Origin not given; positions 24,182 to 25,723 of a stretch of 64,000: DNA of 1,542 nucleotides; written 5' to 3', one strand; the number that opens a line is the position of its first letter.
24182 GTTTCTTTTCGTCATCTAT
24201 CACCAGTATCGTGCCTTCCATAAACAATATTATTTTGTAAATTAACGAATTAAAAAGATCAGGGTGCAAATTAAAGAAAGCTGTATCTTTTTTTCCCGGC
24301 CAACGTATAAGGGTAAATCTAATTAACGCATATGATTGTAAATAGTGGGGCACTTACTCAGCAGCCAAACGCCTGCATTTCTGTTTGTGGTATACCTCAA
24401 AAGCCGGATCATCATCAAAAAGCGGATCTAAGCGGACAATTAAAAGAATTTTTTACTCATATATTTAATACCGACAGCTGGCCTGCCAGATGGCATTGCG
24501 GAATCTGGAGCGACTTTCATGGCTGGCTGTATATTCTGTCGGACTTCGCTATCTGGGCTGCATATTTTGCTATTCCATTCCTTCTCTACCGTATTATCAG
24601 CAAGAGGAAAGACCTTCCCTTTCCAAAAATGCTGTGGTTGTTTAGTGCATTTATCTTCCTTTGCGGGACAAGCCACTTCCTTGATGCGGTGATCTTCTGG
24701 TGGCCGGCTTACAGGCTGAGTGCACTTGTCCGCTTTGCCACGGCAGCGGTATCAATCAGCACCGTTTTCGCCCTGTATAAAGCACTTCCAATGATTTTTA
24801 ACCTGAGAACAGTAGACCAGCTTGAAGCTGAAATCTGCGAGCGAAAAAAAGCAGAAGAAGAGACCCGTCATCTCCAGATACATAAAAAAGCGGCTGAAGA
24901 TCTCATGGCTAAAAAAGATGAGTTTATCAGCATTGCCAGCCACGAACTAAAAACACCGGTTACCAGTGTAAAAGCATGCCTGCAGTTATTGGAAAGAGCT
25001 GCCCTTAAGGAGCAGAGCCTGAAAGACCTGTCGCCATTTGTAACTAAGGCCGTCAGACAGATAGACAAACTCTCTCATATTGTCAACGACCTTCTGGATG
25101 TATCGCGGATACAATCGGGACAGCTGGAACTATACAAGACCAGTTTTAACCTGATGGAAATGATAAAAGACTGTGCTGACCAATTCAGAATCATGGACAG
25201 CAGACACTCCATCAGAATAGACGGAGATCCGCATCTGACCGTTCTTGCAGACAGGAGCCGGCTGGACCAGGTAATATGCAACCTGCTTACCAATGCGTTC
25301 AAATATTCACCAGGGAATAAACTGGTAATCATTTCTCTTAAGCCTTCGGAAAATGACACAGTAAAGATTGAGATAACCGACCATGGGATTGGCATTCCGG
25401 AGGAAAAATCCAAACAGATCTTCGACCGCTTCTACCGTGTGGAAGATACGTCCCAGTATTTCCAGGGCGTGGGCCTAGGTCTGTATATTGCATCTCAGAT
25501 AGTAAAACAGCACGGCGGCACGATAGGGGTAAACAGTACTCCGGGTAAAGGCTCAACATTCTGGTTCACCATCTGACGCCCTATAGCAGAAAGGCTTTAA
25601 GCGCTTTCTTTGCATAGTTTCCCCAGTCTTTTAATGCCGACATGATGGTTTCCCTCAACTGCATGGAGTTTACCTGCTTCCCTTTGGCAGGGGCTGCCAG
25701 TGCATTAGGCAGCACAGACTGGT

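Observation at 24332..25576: Histidine kinase with a plant-type ethylene-binding domain (ETR1-like 3-TM Cu-binding sensor)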

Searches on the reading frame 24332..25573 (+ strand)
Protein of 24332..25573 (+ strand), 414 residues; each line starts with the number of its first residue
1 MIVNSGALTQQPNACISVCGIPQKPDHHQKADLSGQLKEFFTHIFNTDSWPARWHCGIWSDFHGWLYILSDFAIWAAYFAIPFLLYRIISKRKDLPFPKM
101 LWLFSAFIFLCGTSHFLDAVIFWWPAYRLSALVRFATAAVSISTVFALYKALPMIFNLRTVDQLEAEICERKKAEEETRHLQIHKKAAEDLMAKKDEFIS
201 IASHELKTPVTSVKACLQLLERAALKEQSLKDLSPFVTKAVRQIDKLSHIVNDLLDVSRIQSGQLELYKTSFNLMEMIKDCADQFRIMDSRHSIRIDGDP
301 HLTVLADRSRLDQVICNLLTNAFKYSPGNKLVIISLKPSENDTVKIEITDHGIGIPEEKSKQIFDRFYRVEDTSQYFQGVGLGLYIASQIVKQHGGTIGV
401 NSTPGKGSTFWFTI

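Call 3: search_protein_families(library=pfam, proteins=[window:24332-25573:+], max_evalue=10)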
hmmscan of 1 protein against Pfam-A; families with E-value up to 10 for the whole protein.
window:24332-25573:+ (414 aa): 7 families
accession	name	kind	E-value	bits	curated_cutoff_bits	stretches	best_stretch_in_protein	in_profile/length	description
PF25487.1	ETR1_N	-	2.3e-32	111.6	27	1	63-157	2-96/97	Ethylene receptor 1-like, N-terminal domain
PF02518.31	HATPase_c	-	8.2e-30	103.9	26.4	1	307-414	2-107/111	Histidine kinase-, DNA gyrase B-, and HSP90-like ATPase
PF00512.31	HisKA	-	2.1e-15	56.9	26.9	1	195-263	2-66/66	His Kinase A (phospho-acceptor) domain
PF13589.12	HATPase_c_3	-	0.049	14.1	25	1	312-388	4-81/137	Histidine kinase-, DNA gyrase B-, and HSP90-like ATPase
PF13581.12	HATPase_c_2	-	0.093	13.2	27.4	1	318-392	39-110/127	Histidine kinase-like ATPase domain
PF09766.14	FmiP_Thoc5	-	0.11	12.1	29.4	1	160-221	91-152/362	Fms-interacting protein/Thoc5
PF04102.17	SlyX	-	0.14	13.3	30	1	221-256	10-45/67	SlyX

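Call 4: search_protein_families(library=ncbifam, proteins=[window:24332-25573:+], max_evalue=10)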
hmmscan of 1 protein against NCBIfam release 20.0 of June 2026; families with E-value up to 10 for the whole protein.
window:24332-25573:+ (414 aa): 89 families (the best 25 are shown)
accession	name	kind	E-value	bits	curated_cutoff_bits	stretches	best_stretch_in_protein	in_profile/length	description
NF033092.0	HK_WalK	equivalog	4.4e-54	184.1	725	1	193-414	370-592/594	cell wall metabolism sensor histidine kinase WalK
NF046044.1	PnpS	equivalog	1.4e-53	182.3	400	1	193-413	168-388/390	two-component system histidine kinase PnpS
TIGR02966.1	phoR_proteo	equivalog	4.2e-50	170.6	334.2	1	188-413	107-332/333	phosphate regulon sensor histidine kinase PhoR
NF041880.1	EPS_EpsF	equivalog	4.9e-47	160.6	900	1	186-411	262-488/492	response regulator EpsF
NF006800.0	PRK09303.1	equivalog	8.5e-45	153.3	342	1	170-414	126-375/383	histidine kinase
NF041735.1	hist_kin_RppB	equivalog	2.5e-44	151.8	400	1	196-411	217-434/438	two-component system sensor histidine kinase RppB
NF047874.1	MASE3_PAS_HK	subfamily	6.1e-44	150.8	560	1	167-412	374-621/655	MASE3 domain-containing sensor histidine kinase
TIGR02956.1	TMAO_torS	equivalog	1.9e-43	148.7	676.5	1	171-414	441-680/967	TMAO reductase system sensor histidine kinase/response regulator TorS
NF033093.1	HK_VicK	exception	1.1e-39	136.3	680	1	196-411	210-430/448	cell wall metabolism sensor histidine kinase VicK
NF033091.0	HK_VanS_ACDEFG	equivalog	1.3e-39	136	400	1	178-403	57-282/293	vancomycin resistance histidine kinase VanS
NF011874.0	PRK15347.1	equivalog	3.1e-39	134.7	852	1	172-413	375-611/921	two component system sensor kinase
NF008318.0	PRK11107.1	equivalog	1.1e-38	132.9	890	1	180-414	278-516/920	two-component sensor histidine kinase BarA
TIGR01386.1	cztS_silS_copS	subfamily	1.2e-38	133.3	292.55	1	189-413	235-455/457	heavy metal sensor histidine kinase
NF040691.1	MtrAB_MtrB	equivalog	4.1e-38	131.7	450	1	181-414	257-490/507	MtrAB system histidine kinase MtrB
NF008302.0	PRK11091.1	equivalog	4.9e-38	130.8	838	1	184-414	272-503/779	aerobic respiration two-component sensor histidine kinase ArcB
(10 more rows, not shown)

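Call 5: search_solved_structures(query=window:24332-25573:+, max_evalue=1, show_alignments=1)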
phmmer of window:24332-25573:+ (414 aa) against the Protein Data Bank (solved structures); distinct sequences matched with E-value up to 1: 78 (the best 60 are shown).
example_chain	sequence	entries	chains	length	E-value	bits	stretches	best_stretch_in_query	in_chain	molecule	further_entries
4i5s_A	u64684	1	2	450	3.1e-36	128.4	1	194-412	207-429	Putative histidine kinase CovS; VicK-like protein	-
5uht_A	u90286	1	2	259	1.5e-34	122.9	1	193-412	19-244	Sensor histidine kinase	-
3dge_A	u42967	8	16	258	1.5e-34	122.9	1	193-412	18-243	Sensor protein | Histidine kinase | Sensor histidine kinase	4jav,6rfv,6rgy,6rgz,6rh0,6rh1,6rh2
2c2a_A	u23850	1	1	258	1.5e-34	122.9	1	193-412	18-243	SENSOR HISTIDINE KINASE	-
4jas_A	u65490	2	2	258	2.1e-34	122.4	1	193-412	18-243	Histidine kinase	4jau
7z8n_A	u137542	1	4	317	3.4e-34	121.7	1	161-413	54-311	Histidine kinase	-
6azr_A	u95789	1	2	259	7.3e-34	120.6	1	193-412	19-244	Sensor histidine kinase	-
6rh7_A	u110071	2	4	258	3.7e-33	118.3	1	193-412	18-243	Sensor histidine kinase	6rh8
5c93_A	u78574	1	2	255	2.5e-32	115.6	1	195-413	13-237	Histidine kinase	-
4u7n_A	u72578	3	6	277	2.7e-32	115.4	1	194-413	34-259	Histidine protein kinase sensor protein | Histidine kinase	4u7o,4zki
8u4x_A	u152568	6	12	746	8.2e-28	100.7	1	181-414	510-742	histidine kinase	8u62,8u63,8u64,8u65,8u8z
6paj_A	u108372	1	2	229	9.2e-27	97.2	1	194-411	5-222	Sensor protein SrrB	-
8f71_A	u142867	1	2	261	1.1e-25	93.7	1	195-414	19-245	Histidine kinase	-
7n0e_B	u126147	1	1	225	7.4e-24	87.7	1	195-413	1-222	Histidine kinase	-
6dk7_A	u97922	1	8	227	1.7e-23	86.5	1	197-413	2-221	RetS (Regulator of Exopolysaccharide and Type III Secretion)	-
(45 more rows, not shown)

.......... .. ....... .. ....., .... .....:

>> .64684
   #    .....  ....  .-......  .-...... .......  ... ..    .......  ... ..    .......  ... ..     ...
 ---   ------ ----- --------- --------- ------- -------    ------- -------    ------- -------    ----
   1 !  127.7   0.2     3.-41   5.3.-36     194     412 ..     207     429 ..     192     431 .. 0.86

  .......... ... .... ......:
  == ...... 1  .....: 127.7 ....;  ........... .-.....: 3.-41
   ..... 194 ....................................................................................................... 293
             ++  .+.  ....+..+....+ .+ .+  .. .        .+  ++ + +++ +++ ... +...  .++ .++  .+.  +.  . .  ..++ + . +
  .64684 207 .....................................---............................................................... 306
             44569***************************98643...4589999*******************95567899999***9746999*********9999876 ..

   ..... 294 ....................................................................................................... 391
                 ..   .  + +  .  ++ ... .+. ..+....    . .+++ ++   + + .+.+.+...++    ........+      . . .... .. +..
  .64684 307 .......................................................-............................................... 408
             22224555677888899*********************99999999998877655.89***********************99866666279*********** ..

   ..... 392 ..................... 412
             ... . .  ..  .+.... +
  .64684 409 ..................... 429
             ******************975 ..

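Call 6: find_homologous_proteins(query=window:24332-25573:+, max_evalue=0.00001)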
Query window:24332-25573:+ (414 aa): 7791 proteins with E <= 0.00001 among 8000 candidates; the best 120 are listed.
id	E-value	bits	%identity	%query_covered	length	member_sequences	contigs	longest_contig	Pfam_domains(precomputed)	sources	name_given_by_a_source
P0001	2.2e-278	941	99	100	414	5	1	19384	PF02518.32,PF00512.32,PF25487.2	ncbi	-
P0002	1.4e-185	635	66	100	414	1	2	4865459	PF02518.32,PF00512.32,PF25487.2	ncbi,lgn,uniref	ncbi:sensor histidine kinase [Arcticibacter sp. MXS-1]|uniref:sensor histidine kinase n=1 Tax=Arctic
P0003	4.3e-180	617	66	97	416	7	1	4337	PF02518.32,PF00512.32,PF25487.2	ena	-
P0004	4.8e-179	614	69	92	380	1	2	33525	PF02518.32,PF00512.32,PF25487.2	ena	-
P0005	1.8e-178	612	65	97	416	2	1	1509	PF02518.32,PF00512.32,PF25487.2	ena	-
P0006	2.1e-177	608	65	97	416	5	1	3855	PF02518.32,PF00512.32,PF25487.2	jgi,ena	-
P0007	7.3e-177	606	65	97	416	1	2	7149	PF02518.32,PF00512.32,PF25487.2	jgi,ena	-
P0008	7.5e-177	606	62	99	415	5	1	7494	PF02518.32,PF00512.32,PF25487.2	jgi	jgi:two-component system, chemotaxis family, sensor kinase Cph1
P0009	1.5e-176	605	64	99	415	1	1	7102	PF02518.32,PF00512.32,PF25487.2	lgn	-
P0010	7.6e-176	603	63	99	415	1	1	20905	PF02518.32,PF00512.32,PF25487.2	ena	-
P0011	1.0e-175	603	63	100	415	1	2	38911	PF02518.32,PF00512.32,PF25487.2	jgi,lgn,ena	jgi:hypothetical protein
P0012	4.0e-175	601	64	97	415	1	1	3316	PF02518.32,PF00512.32,PF25487.2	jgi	jgi:chemotaxis family two-component system sensor kinase Cph1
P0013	1.2e-174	599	65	97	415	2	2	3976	PF02518.32,PF00512.32,PF25487.2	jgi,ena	-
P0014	1.7e-174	599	63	99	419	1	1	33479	PF02518.32,PF00512.32,PF25487.2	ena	-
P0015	4.8e-174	597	63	97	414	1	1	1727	PF02518.32,PF00512.32,PF25487.2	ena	-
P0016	2.9e-173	595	63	97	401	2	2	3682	PF02518.32,PF00512.32,PF25487.2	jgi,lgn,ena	-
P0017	4.1e-173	594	64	97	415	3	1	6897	PF02518.32,PF00512.32,PF25487.2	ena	-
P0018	4.3e-173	594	64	97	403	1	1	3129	PF02518.32,PF00512.32,PF25487.2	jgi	jgi:two-component system, chemotaxis family, sensor kinase Cph1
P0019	5.7e-173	594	63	100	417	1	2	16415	PF02518.32,PF00512.32,PF25487.2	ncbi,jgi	ncbi:hypothetical protein BH09BAC6_BH09BAC6_07360 [soil metagenome]|jgi:chemotaxis family two-compon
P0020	1.9e-172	592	64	97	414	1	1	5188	PF02518.32,PF00512.32,PF25487.2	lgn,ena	-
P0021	3.1e-172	591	63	97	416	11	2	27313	PF02518.32,PF00512.32,PF25487.2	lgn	-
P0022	4.5e-172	591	62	100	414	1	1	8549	PF02518.32,PF00512.32,PF25487.2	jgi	-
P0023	7.7e-172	590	63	97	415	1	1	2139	PF02518.32,PF00512.32,PF25487.2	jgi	jgi:two-component system, chemotaxis family, sensor kinase Cph1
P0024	1.8e-171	589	64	97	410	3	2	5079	PF02518.32,PF00512.32,PF25487.2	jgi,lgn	-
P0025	3.7e-171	588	61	100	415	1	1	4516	PF02518.32,PF00512.32,PF25487.2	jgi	jgi:chemotaxis family two-component system sensor kinase Cph1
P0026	6.3e-171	587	62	97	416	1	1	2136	PF02518.32,PF00512.32,PF25487.2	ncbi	ncbi:MAG: HAMP domain-containing sensor histidine kinase [Mucilaginibacter sp.]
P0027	6.6e-171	587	63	97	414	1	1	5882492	PF02518.32,PF00512.32,PF25487.2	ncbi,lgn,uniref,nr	ncbi:sensor histidine kinase [Mucilaginibacter sp. X4EP1]|uniref:sensor histidine kinase n=1 Tax=Muc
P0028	1.0e-170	586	64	97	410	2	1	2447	PF02518.32,PF00512.32,PF25487.2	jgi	-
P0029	1.6e-170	586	63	97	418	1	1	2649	PF02518.32,PF00512.32,PF25487.2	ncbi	-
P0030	5.2e-170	584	61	97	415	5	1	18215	PF02518.32,PF00512.32,PF25487.2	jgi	jgi:two-component system, chemotaxis family, sensor kinase Cph1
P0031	8.7e-170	583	61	99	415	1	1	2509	PF02518.32,PF00512.32,PF25487.2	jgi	-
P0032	2.7e-169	582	62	99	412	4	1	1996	PF02518.32,PF00512.32,PF25487.2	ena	-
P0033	6.3e-169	580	63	98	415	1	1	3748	PF02518.32,PF00512.32,PF25487.2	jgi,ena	-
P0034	8.1e-169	580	61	98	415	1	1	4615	PF02518.32,PF00512.32,PF25487.2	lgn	-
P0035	9.3e-169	580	61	97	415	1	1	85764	PF02518.32,PF00512.32,PF25487.2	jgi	jgi:signal transduction histidine kinase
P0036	1.0e-168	580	61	99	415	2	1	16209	PF02518.32,PF00512.32,PF25487.2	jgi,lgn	-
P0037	1.1e-168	580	61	97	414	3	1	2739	PF02518.32,PF00512.32,PF25487.2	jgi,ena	jgi:chemotaxis family two-component system sensor kinase Cph1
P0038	1.1e-168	580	63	97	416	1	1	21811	PF02518.32,PF00512.32,PF25487.2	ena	-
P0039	1.9e-168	579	61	97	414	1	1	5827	PF02518.32,PF00512.32,PF25487.2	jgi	jgi:signal transduction histidine kinase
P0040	2.9e-168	578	61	97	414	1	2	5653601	PF02518.32,PF00512.32,PF13589.13,PF25487.2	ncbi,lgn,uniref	ncbi:sensor histidine kinase [Mucilaginibacter sp. McL0603]|uniref:sensor histidine kinase n=1 Tax=M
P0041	4.5e-168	578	61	97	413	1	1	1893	PF02518.32,PF00512.32,PF25487.2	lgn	-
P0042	4.6e-168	578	63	97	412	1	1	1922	PF02518.32,PF00512.32,PF25487.2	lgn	-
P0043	4.9e-168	577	61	100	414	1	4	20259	PF02518.32,PF00512.32,PF25487.2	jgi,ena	-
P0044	9.5e-168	576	63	94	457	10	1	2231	PF02518.32,PF00512.32,PF25487.2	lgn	-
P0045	1.0e-167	576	62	98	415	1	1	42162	PF02518.32,PF00512.32,PF25487.2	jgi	jgi:two-component system, chemotaxis family, sensor kinase Cph1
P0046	1.5e-167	576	62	97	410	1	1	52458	PF02518.32,PF00512.32,PF25487.2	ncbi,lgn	-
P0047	4.0e-167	574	62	97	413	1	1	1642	PF02518.32,PF00512.32,PF25487.2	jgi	jgi:chemotaxis family two-component system sensor kinase Cph1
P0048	1.1e-166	573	62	97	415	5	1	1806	PF02518.32,PF00512.32,PF25487.2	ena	-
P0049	1.2e-166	573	62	97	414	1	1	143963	PF02518.32,PF00512.32,PF25487.2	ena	-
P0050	1.2e-166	573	61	98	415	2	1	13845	PF02518.32,PF00512.32,PF13589.13,PF25487.2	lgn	-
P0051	1.8e-166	572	62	97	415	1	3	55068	PF02518.32,PF00512.32,PF25487.2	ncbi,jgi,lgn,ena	jgi:signal transduction histidine kinase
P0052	2.2e-166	572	62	97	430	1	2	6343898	PF02518.32,PF00512.32,PF25487.2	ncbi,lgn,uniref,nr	ncbi:sensor histidine kinase [Mucilaginibacter gotjawali]|uniref:histidine kinase n=1 Tax=Mucilagini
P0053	2.4e-166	572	62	99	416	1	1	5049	PF02518.32,PF00512.32,PF25487.2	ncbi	-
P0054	4.5e-166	571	63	93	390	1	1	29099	PF02518.32,PF00512.32,PF25487.2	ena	-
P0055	7.2e-166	570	59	99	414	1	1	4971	PF02518.32,PF00512.32,PF25487.2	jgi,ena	-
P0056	8.5e-166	570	60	98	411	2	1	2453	PF02518.32,PF00512.32,PF25487.2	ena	-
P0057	1.5e-165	569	60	100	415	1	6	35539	PF02518.32,PF00512.32,PF25487.2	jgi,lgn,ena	-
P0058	3.4e-165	568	61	97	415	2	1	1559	PF02518.32,PF00512.32,PF25487.2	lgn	-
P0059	1.1e-164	566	60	99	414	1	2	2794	PF02518.32,PF00512.32,PF25487.2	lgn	-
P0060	1.2e-164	566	59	99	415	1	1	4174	PF02518.32,PF00512.32,PF25487.2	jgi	jgi:signal transduction histidine kinase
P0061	1.6e-164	566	62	100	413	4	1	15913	PF02518.32,PF00512.32,PF25487.2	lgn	-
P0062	2.7e-164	565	61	97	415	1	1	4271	PF02518.32,PF00512.32,PF25487.2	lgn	-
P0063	2.9e-164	565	60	98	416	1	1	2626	PF02518.32,PF00512.32,PF25487.2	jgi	jgi:two-component system, chemotaxis family, sensor kinase Cph1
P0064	3.3e-164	565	59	98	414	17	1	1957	PF02518.32,PF00512.32,PF25487.2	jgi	jgi:signal transduction histidine kinase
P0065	3.7e-164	565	61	93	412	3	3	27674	PF02518.32,PF00512.32,PF25487.2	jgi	jgi:chemotaxis family two-component system sensor kinase Cph1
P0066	4.1e-164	564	61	97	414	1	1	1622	PF02518.32,PF00512.32,PF25487.2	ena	-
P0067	8.2e-164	564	59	100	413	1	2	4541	PF02518.32,PF00512.32,PF25487.2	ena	-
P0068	8.9e-164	563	60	97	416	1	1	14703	PF02518.32,PF00512.32,PF25487.2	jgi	jgi:chemotaxis family two-component system sensor kinase Cph1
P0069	1.5e-163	563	61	97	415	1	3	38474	PF02518.32,PF00512.32,PF25487.2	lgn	-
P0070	4.5e-163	561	58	99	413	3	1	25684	PF02518.32,PF00512.32,PF25487.2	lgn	-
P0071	4.8e-163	561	58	98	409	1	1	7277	PF02518.32,PF00512.32,PF25487.2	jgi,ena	-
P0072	5.2e-163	561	58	99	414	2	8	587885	PF02518.32,PF00512.32,PF25487.2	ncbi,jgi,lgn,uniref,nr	ncbi:HAMP domain-containing sensor histidine kinase [Mucilaginibacter sp.]|jgi:signal transduction h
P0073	5.5e-163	561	60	97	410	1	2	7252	PF02518.32,PF00512.32,PF25487.2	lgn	-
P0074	1.9e-162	559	61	97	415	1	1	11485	PF02518.32,PF00512.32,PF13589.13,PF25487.2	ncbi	-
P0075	2.0e-162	559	58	99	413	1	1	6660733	PF02518.32,PF00512.32,PF25487.2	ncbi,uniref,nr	ncbi:signal transduction histidine kinase [Mucilaginibacter gracilis]|uniref:histidine kinase n=1 Ta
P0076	2.0e-162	559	58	99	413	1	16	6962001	PF02518.32,PF00512.32,PF25487.2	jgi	jgi:chemotaxis family two-component system sensor kinase Cph1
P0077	4.1e-162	558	61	97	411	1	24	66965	PF02518.32,PF00512.32,PF25487.2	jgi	jgi:chemotaxis family two-component system sensor kinase Cph1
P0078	6.6e-162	557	59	99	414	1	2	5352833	PF02518.32,PF00512.32,PF25487.2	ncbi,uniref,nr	ncbi:sensor histidine kinase [Mucilaginibacter ginsenosidivorans]|uniref:histidine kinase n=1 Tax=Mu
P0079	7.0e-162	557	58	100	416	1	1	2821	PF02518.32,PF00512.32,PF25487.2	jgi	jgi:chemotaxis family two-component system sensor kinase Cph1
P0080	8.1e-162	557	57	99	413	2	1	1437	PF02518.32,PF00512.32,PF25487.2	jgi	jgi:signal transduction histidine kinase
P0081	2.7e-161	555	59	97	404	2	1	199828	PF02518.32,PF00512.32,PF25487.2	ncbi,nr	ncbi:sensor histidine kinase [Mucilaginibacter psychrotolerans]|nr:HAMP domain-containing sensor his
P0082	3.2e-161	555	59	99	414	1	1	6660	PF02518.32,PF00512.32,PF25487.2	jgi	-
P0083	3.7e-161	555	61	94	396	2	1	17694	PF02518.32,PF00512.32,PF25487.2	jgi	jgi:signal transduction histidine kinase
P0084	5.4e-161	554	58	98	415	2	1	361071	PF02518.32,PF00512.32,PF25487.2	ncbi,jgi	ncbi:MAG TPA: HAMP domain-containing sensor histidine kinase [Mucilaginibacter sp.]|jgi:hypothetical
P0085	1.7e-160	553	61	93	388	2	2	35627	PF02518.32,PF00512.32,PF25487.2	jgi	jgi:signal transduction histidine kinase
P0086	2.4e-160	552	59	96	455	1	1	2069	PF02518.32,PF00512.32,PF25487.2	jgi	jgi:chemotaxis family two-component system sensor kinase Cph1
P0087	1.1e-159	550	58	100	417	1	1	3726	PF02518.32,PF00512.32,PF13589.13,PF25487.2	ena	-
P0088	1.2e-159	550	57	100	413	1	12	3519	PF02518.32,PF00512.32,PF25487.2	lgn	-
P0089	2.6e-159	549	59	97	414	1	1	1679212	PF02518.32,PF00512.32,PF25487.2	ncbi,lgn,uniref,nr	ncbi:sensor histidine kinase [Mucilaginibacter auburnensis]|uniref:histidine kinase n=1 Tax=Mucilagi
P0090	3.2e-159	548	58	97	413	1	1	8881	PF02518.32,PF00512.32,PF25487.2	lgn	-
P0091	3.6e-159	548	60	96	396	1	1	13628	PF02518.32,PF00512.32,PF25487.2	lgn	-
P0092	5.9e-159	548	59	96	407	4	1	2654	PF02518.32,PF00512.32,PF25487.2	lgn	-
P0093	1.3e-156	540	59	96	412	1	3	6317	PF02518.32,PF00512.32,PF25487.2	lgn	-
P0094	2.3e-156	539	57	99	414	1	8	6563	PF02518.32,PF00512.32,PF25487.2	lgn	-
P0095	4.5e-156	538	57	98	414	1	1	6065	PF02518.32,PF00512.32,PF25487.2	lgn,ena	-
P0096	5.5e-156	538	58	97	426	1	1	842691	PF02518.32,PF00512.32,PF25487.2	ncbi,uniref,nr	ncbi:HAMP domain-containing histidine kinase [Mucilaginibacter sp. RS28]|uniref:histidine kinase n=1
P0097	5.8e-156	538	58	99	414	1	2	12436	PF02518.32,PF00512.32,PF25487.2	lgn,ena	-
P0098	6.7e-156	537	57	100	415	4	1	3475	PF02518.32,PF00512.32,PF25487.2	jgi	-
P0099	1.5e-155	536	57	96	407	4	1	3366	PF02518.32,PF13858.12,PF00512.32,PF25487.2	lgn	-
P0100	2.2e-155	536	57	98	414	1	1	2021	PF02518.32,PF00512.32,PF25487.2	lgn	-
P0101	3.4e-155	535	60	93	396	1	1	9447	PF02518.32,PF00512.32,PF25487.2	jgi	-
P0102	6.9e-155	534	56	99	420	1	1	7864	PF02518.32,PF13858.12,PF00512.32,PF25487.2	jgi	jgi:chemotaxis family two-component system sensor kinase Cph1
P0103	7.9e-155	534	62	93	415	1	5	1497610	PF02518.32,PF00512.32,PF25487.2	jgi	jgi:chemotaxis family two-component system sensor kinase Cph1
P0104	1.2e-154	533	57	97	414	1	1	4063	PF02518.32,PF00512.32,PF25487.2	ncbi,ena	-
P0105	7.3e-154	531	59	94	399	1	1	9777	PF02518.32,PF00512.32,PF25487.2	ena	-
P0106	7.9e-154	531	60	90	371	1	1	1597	PF02518.32,PF00512.32,PF25487.2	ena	-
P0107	1.6e-153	530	58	98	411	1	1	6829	PF02518.32,PF00512.32,PF25487.2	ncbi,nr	ncbi:MAG: HAMP domain-containing histidine kinase [Pedobacter sp.]|nr:HAMP domain-containing histidi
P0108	9.2e-153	527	55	100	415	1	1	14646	PF02518.32,PF00512.32,PF25487.2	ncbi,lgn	-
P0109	3.8e-152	525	55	99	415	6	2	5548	PF02518.32,PF00512.32,PF25487.2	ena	-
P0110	1.4e-150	520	57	96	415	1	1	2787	PF02518.32,PF00512.32,PF25487.2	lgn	-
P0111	1.0e-148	514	58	96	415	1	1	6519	PF02518.32,PF00512.32,PF13589.13,PF25487.2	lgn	-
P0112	1.1e-147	510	57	93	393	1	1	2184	PF02518.32,PF00512.32,PF25487.2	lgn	-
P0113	2.4e-147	509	56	97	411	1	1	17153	PF02518.32,PF00512.32,PF25487.2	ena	-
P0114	5.5e-146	505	55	96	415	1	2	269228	PF02518.32,PF00512.32,PF25487.2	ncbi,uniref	ncbi:sensor histidine kinase [Pedobacter alpinus]|uniref:histidine kinase n=1 Tax=Pedobacter alpinus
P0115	1.0e-144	501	55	96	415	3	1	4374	PF02518.32,PF00512.32,PF25487.2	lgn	-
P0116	3.3e-142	492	63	82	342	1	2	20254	PF02518.32,PF00512.32,PF25487.2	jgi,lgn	-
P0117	5.8e-140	485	51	98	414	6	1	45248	PF02518.32,PF00512.32,PF25487.2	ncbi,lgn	-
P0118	9.6e-140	484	63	80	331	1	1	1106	PF02518.32,PF00512.32,PF25487.2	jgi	jgi:chemotaxis family two-component system sensor kinase Cph1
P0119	1.4e-139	484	52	98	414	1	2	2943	PF02518.32,PF00512.32,PF25487.2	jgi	jgi:chemotaxis family two-component system sensor kinase Cph1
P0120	1.1e-136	474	56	92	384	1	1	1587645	PF02518.32,PF00512.32,PF25487.2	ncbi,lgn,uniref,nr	ncbi:sensor histidine kinase [Daejeonella oryzae]|uniref:sensor histidine kinase n=1 Tax=Daejeonella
